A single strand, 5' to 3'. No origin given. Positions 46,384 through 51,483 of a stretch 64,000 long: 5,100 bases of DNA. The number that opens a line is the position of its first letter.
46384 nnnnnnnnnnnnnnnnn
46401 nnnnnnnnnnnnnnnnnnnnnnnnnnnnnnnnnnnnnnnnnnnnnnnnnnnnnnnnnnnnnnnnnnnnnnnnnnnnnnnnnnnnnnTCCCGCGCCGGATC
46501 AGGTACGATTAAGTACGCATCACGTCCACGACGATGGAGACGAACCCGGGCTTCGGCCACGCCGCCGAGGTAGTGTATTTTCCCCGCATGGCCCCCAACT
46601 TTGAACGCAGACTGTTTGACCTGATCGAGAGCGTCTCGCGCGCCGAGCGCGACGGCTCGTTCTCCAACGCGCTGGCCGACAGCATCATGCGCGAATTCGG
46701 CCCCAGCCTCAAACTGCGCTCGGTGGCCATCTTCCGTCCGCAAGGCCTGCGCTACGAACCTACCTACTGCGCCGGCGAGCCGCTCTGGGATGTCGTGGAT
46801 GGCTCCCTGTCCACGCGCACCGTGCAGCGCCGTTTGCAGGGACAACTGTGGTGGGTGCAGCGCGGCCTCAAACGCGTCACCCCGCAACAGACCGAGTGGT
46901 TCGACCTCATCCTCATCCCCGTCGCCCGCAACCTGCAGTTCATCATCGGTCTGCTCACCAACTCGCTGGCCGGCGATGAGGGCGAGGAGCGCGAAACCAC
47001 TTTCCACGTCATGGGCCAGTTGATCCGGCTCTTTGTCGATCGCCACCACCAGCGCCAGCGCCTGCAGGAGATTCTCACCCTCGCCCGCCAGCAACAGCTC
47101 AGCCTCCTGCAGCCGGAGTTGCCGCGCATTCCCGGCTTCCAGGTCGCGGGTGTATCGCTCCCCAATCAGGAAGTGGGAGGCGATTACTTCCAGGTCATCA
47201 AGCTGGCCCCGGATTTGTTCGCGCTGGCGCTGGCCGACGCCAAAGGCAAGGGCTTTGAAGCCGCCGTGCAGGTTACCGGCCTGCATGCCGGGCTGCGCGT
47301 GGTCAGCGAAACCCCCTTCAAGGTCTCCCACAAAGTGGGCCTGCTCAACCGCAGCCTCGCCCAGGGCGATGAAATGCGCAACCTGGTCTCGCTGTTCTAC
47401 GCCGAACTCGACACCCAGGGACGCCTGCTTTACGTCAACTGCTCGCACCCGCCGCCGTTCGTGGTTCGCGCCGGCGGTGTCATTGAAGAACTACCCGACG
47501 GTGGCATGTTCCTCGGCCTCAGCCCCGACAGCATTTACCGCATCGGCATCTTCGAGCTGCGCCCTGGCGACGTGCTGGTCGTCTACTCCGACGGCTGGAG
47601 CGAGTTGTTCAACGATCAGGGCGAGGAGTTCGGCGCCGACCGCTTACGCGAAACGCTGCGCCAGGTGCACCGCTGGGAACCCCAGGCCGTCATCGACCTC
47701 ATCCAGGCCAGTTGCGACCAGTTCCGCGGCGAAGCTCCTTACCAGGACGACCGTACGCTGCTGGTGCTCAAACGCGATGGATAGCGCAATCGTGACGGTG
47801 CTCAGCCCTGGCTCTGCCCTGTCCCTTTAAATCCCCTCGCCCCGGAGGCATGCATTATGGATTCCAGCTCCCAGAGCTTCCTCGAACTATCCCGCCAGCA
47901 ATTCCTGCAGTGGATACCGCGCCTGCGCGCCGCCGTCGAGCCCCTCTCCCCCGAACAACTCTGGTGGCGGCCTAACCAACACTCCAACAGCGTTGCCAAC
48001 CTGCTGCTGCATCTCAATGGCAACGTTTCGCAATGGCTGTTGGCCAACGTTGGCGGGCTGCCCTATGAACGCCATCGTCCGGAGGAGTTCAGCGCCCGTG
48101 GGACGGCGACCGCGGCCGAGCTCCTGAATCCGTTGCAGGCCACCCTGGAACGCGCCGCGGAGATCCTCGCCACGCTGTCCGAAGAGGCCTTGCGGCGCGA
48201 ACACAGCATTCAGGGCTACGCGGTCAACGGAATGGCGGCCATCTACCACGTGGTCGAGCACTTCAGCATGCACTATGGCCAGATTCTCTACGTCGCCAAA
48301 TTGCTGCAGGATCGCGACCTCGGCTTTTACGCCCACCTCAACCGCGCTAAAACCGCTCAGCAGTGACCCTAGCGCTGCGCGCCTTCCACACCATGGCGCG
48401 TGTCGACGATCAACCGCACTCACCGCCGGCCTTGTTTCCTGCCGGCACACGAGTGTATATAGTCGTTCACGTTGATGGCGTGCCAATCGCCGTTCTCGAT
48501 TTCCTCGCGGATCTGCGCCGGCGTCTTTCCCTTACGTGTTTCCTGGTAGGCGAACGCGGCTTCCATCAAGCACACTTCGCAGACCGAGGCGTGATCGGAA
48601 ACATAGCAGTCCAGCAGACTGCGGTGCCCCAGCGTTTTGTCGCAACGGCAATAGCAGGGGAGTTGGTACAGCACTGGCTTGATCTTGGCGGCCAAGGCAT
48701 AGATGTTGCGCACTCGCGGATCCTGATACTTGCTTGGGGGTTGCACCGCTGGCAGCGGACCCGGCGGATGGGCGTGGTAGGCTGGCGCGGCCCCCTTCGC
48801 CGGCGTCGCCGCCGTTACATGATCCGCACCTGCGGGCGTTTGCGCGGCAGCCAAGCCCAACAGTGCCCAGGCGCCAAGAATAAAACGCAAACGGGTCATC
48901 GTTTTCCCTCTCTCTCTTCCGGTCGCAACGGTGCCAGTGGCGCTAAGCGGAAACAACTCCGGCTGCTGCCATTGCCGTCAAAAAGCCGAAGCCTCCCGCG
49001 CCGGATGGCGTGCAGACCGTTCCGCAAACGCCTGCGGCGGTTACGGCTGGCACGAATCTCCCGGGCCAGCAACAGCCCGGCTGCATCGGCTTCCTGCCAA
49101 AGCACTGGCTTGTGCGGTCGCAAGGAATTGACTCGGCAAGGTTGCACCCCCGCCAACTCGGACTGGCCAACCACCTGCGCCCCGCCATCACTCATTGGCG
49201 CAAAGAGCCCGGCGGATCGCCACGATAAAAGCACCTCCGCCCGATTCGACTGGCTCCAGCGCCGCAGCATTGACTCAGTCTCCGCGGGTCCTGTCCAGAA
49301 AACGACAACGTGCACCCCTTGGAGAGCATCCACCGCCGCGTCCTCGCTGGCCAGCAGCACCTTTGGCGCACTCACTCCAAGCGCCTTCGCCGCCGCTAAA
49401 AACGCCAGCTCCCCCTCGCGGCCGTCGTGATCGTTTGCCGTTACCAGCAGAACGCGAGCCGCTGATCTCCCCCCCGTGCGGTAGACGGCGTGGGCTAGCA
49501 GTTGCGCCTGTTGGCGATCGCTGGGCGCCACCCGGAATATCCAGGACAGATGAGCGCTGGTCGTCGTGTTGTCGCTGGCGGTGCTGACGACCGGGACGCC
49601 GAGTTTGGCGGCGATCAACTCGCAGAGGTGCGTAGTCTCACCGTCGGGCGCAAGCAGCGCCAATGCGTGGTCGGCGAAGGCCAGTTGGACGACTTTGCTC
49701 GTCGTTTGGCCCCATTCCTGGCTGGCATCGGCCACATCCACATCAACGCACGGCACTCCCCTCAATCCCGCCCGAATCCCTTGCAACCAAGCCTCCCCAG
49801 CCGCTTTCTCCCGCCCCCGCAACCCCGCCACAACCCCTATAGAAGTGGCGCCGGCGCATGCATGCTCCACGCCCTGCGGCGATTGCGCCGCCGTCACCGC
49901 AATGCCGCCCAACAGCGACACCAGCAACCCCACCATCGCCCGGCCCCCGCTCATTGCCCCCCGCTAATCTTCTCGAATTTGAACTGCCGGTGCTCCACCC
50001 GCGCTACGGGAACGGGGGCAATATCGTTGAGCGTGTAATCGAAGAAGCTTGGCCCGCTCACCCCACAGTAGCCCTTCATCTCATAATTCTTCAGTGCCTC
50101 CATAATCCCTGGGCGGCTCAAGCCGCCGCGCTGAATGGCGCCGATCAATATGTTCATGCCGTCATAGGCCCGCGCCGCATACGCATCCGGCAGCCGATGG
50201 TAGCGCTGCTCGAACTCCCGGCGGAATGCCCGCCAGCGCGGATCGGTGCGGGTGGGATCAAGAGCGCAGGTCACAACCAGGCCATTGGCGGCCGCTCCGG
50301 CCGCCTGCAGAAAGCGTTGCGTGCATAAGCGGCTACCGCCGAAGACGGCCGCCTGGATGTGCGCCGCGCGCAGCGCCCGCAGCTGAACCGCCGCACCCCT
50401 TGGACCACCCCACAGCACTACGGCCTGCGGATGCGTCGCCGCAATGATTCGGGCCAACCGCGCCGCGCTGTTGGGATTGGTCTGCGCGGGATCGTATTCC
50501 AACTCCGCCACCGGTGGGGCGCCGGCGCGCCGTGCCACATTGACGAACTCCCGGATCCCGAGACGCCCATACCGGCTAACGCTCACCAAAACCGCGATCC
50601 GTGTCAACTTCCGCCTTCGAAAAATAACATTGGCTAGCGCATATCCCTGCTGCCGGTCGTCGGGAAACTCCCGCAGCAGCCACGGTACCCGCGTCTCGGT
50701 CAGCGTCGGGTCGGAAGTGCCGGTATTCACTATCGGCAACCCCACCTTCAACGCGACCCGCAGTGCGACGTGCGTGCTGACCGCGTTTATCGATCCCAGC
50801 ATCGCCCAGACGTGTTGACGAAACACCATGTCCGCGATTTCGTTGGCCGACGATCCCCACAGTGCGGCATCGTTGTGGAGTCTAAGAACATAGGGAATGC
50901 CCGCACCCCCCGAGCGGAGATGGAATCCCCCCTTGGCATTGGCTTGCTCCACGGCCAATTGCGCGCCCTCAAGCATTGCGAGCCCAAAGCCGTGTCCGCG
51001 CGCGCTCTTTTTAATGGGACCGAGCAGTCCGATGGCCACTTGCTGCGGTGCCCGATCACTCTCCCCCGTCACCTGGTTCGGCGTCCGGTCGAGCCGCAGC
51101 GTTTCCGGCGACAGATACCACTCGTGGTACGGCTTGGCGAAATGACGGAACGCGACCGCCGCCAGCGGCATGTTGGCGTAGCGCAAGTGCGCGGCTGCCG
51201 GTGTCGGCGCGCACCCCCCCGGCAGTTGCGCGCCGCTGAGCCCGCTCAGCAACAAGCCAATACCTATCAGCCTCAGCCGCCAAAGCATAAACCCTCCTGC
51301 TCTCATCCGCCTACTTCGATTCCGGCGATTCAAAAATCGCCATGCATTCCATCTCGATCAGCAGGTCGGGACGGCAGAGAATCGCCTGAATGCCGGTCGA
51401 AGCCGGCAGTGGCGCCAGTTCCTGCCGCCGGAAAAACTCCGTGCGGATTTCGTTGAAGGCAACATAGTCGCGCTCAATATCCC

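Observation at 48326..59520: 56-bp direct repeat (54/56 identical) brackets an 11,139-bp insertion between convergent dinB-family and aroA genes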

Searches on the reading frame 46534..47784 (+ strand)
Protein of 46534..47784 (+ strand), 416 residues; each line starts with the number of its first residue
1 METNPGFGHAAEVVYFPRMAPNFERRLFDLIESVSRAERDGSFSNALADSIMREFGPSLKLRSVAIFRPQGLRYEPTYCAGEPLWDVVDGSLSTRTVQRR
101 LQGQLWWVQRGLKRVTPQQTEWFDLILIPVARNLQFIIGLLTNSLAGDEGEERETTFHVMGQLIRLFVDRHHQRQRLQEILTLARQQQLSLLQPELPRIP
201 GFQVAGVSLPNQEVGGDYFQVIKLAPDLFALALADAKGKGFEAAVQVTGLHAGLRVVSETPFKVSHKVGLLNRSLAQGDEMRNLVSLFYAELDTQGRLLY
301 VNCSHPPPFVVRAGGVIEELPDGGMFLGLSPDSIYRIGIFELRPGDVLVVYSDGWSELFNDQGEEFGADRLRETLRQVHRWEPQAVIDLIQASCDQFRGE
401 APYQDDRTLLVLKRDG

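Call 8: search_protein_families(library=pfam, proteins=[window:46534-47784:+])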
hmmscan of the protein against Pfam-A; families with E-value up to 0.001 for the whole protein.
window:46534-47784:+ (416 aa): 1 family
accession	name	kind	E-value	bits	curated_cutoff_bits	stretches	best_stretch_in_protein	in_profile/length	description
PF07228.17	SpoIIE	-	2.8e-35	122.5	25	1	229-414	5-191/192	Stage II sporulation protein E (SpoIIE)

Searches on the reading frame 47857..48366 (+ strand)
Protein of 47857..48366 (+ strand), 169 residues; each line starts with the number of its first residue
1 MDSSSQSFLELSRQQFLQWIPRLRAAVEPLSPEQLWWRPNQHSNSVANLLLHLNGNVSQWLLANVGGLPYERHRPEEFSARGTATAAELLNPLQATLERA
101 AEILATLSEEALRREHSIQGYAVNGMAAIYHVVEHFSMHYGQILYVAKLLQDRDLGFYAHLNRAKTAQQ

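Call 7: search_protein_families(library=pfam, proteins=[window:47857-48366:+])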
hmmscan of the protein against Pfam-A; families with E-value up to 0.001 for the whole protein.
window:47857-48366:+ (169 aa): 4 families
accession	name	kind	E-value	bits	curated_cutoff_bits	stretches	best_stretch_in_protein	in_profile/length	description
PF07609.16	DUF1572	-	1.7e-18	67.3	23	1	5-154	3-153/163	Protein of unknown function (DUF1572)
PF12867.12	DinB_2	-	6.2e-14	53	24.8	1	21-143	7-128/128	DinB superfamily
PF04978.18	MST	-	2.9e-10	41.2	27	1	22-143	12-140/149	Mycothiol-S-transferase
PF05163.17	DinB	-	3.7e-07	30.7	23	1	22-162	18-157/165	DinB family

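Call 9: find_encoding_contigs(protein=window:47857-48366:+, flank=10000, max_places=10)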
Protein window:47857-48366:+ (169 aa): no gene with exactly this product is on record in the collection.

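Call 12: find_homologous_proteins(query=window:47857-48363:+)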
Query window:47857-48363:+ (169 aa): 3427 proteins with E <= 0.001 among 3880 candidates; the best 120 are listed.
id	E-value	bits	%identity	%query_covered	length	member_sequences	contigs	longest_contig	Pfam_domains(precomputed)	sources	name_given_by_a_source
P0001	5.2e-106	369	100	100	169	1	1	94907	PF12867.13,PF05163.18,PF07609.17,PF04978.18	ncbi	-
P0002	5.4e-58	213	60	96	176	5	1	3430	PF12867.13,PF05163.18,PF07609.17,PF04978.18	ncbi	-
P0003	2.4e-57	211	60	99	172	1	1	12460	PF12867.13,PF05163.18,PF07609.17,PF04978.18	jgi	jgi:uncharacterized damage-inducible protein DinB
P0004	3.6e-55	204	58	98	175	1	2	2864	PF12867.13,PF07609.17,PF04978.18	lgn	-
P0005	1.7e-54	202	60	95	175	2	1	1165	PF12867.13,PF07609.17,PF04978.18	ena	-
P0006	1.8e-54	202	56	98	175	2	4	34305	PF12867.13,PF07609.17,PF04978.18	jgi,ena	-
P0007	2.4e-54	201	55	98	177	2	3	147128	PF12867.13,PF07609.17,PF04978.18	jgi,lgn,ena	jgi:uncharacterized damage-inducible protein DinB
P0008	2.7e-54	201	57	98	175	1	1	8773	PF12867.13,PF07609.17,PF04978.18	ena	-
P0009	3.1e-54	201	56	98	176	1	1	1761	PF12867.13,PF07609.17,PF04978.18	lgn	-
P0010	3.2e-54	201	59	96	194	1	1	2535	PF12867.13,PF05163.18,PF07609.17,PF04978.18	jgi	jgi:uncharacterized damage-inducible protein DinB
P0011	4.5e-54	201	57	98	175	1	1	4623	PF12867.13,PF07609.17,PF04978.18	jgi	jgi:uncharacterized damage-inducible protein DinB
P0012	7.8e-54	200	57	98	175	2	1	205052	PF12867.13,PF07609.17,PF04978.18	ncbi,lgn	ncbi:MAG TPA: DUF1572 family protein [Terracidiphilus sp.]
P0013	1.2e-53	199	56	98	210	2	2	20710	PF12867.13,PF07609.17,PF04978.18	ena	-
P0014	1.6e-53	199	57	98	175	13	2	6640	PF12867.13,PF07609.17,PF04978.18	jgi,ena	-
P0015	1.6e-53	199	57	96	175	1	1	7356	PF12867.13,PF07609.17,PF04978.18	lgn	-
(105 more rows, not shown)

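Call 13: find_encoding_contigs(protein=P0001, flank=10000, max_places=4)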
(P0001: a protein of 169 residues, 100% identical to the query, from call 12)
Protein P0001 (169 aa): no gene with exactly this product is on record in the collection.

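Call 14: find_encoding_contigs(protein=P0003, flank=10000, max_places=4)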
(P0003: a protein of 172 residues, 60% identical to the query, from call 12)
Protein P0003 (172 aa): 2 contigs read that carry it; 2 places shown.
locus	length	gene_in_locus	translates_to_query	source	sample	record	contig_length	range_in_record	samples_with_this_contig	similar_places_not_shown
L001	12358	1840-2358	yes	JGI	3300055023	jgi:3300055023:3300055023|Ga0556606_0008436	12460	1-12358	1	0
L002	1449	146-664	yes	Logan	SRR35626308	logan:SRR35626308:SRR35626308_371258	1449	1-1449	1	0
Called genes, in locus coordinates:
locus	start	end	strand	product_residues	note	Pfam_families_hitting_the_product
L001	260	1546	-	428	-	PF00266:Aminotran_5, PF00155:Aminotran_1_2 (weak), PF01053:Cys_Met_Meta_PP (weak)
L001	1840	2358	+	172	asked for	PF07609:DUF1572, PF05163:DinB, PF04978:MST, PF12867:DinB_2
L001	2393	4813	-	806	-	PF07676:PD40 (faint), PF26549:Tricorn_N, PF26550:Tricorn_2nd (weak)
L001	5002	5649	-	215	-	PF01794:Ferric_reduct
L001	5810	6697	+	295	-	PF02673:BacA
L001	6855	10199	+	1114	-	PF14870:PSII_BNR (faint), PF25852:DUF6242_C (weak), PF02012:BNR (faint), PF13088:BNR_2 (faint), PF15902:Sortilin-Vps10 (weak)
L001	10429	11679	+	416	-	PF07498:Rho_N, PF07497:Rho_RNA_bind, PF00006:ATP-synt_ab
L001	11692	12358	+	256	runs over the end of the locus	?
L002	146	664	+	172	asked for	PF07609:DUF1572, PF05163:DinB, PF04978:MST, PF12867:DinB_2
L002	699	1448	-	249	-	?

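Call 15: find_encoding_contigs(protein=P0012, flank=10000, max_places=4)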
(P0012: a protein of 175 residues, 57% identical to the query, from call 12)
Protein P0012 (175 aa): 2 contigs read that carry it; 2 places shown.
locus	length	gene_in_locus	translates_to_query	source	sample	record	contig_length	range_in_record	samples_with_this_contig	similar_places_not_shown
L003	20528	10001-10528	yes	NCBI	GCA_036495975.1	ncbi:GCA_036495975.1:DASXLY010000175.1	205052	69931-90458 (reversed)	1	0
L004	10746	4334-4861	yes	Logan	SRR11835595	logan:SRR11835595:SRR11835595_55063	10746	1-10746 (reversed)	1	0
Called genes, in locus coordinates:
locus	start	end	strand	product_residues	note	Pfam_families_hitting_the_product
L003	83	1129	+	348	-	PF01018:GTP1_OBG, PF01926:MMR_HSR1, PF02421:FeoB_N (weak)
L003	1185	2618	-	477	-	PF01882:DUF58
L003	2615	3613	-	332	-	PF20030:bpMoxR, PF07726:AAA_3, PF07728:AAA_5, PF17863:AAA_lid_2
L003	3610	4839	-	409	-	PF14258:DUF4350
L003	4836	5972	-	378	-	PF13559:DUF4129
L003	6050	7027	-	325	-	-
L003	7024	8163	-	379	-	-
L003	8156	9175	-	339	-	PF10110:GPDPase_memb (weak)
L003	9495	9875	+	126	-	PF19135:DUF5818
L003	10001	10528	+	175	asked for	PF07609:DUF1572, PF04978:MST, PF12867:DinB_2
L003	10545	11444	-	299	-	PF17131:TP_0789-like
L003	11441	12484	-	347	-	PF02618:YceG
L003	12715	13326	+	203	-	PF13505:OMP_b-brl (weak)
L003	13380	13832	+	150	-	PF03652:RuvX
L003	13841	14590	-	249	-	PF13490:zf-HC2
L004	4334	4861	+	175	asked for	PF07609:DUF1572, PF04978:MST, PF12867:DinB_2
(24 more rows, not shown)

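Call 41: search_protein_families(library=ncbifam, proteins=[window:47857-48366:+], max_evalue=0.01)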
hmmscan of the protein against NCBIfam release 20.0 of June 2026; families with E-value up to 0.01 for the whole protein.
window:47857-48366:+ (169 aa): 2 families
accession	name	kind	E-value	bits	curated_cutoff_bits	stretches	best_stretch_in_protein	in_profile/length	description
NF047843.2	MST_Rv0443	equivalog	1.4e-05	25.4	170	1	21-54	11-44/161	mycothiol transferase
TIGR03083.1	TIGR03083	domain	0.0015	18.9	50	1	22-123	8-113/202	maleylpyruvate isomerase family mycothiol-dependent enzyme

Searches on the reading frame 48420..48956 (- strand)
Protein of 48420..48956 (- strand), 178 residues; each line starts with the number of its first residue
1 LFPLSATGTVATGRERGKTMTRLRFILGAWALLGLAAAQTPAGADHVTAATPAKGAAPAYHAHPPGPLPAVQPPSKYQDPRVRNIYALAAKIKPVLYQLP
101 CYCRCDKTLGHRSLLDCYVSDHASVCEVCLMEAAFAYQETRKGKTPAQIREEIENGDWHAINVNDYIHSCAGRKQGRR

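Call 7: search_protein_families(library=pfam, proteins=[window:48420-48956:-])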
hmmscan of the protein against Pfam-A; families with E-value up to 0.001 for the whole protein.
window:48420-48956:- (178 aa): 1 family
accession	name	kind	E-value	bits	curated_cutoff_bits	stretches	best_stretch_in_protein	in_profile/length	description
PF13798.11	PCYCGC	-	1.3e-13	51.5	25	1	78-155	50-138/153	Protein of unknown function with PCYCGC motif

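Call 41: search_protein_families(library=ncbifam, proteins=[window:48420-48956:-], max_evalue=0.01)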
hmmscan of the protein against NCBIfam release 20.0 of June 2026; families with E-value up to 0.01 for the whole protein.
window:48420-48956:- (178 aa): 1 family
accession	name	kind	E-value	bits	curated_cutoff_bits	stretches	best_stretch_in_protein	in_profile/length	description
NF041379.1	OS_HP4_CYCXC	equivalog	7.7e-28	96.4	90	1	69-156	2-88/90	CYCXC family (seleno)protein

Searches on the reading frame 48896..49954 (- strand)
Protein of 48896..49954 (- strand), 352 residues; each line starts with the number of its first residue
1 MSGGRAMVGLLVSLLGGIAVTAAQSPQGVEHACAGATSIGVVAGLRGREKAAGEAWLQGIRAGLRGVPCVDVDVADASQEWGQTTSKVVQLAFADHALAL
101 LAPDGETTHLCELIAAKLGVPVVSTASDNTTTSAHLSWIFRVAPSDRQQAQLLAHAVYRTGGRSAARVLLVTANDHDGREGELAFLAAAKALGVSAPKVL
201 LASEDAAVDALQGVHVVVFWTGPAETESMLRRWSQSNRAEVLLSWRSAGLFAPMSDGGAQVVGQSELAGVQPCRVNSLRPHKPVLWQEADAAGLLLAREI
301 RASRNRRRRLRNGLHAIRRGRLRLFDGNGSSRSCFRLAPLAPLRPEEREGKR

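Call 7: search_protein_families(library=pfam, proteins=[window:48896-49954:-])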
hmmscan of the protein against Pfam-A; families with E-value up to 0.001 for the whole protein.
window:48896-49954:- (352 aa): 2 families
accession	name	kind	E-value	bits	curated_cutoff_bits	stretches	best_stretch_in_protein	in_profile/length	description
PF13458.12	Peripla_BP_6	-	4.9e-10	40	31.7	1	38-195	3-165/343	Periplasmic binding protein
PF01094.35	ANF_receptor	-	1.8e-05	24.4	25.4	1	70-214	25-178/353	Receptor family ligand binding region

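Call 41: search_protein_families(library=ncbifam, proteins=[window:48896-49954:-], max_evalue=0.01)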
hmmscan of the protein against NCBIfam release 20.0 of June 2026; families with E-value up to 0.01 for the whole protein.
window:48896-49954:- (352 aa): 0 families

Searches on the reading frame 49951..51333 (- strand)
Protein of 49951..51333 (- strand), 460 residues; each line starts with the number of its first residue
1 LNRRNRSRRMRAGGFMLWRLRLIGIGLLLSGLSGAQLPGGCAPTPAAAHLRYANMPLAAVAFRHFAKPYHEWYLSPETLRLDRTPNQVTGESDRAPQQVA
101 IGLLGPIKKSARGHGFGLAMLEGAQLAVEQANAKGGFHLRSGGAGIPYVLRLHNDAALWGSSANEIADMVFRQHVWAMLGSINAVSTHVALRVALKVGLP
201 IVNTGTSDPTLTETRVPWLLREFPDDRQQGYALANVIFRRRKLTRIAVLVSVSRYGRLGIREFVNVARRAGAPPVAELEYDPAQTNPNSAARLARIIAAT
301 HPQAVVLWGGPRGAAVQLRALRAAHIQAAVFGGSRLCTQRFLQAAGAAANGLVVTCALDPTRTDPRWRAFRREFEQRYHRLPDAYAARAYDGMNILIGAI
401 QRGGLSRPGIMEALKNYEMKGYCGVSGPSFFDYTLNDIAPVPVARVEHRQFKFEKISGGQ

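Call 7: search_protein_families(library=pfam, proteins=[window:49951-51333:-])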
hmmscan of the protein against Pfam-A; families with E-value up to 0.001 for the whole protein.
window:49951-51333:- (460 aa): 2 families
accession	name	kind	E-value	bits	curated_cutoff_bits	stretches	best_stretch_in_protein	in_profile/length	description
PF13458.12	Peripla_BP_6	-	1e-37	131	31.7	1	99-434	2-326/343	Periplasmic binding protein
PF01094.35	ANF_receptor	-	2.7e-11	43.6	25.4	1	154-420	30-326/353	Receptor family ligand binding region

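Call 41: search_protein_families(library=ncbifam, proteins=[window:49951-51333:-], max_evalue=0.01)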
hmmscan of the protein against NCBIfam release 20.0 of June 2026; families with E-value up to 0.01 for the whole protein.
window:49951-51333:- (460 aa): 2 families
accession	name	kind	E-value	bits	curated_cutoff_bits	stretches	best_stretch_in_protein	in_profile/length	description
NF011933.0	PRK15404.1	subfamily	6.1e-15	55.1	477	1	97-420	25-336/370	high-affinity branched-chain amino acid ABC transporter substrate-binding protein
NF009696.0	PRK13222.1-3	equivalog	0.0017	18.1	359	1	346-406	48-105/223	N-acetylmuramic acid 6-phosphate phosphatase MupP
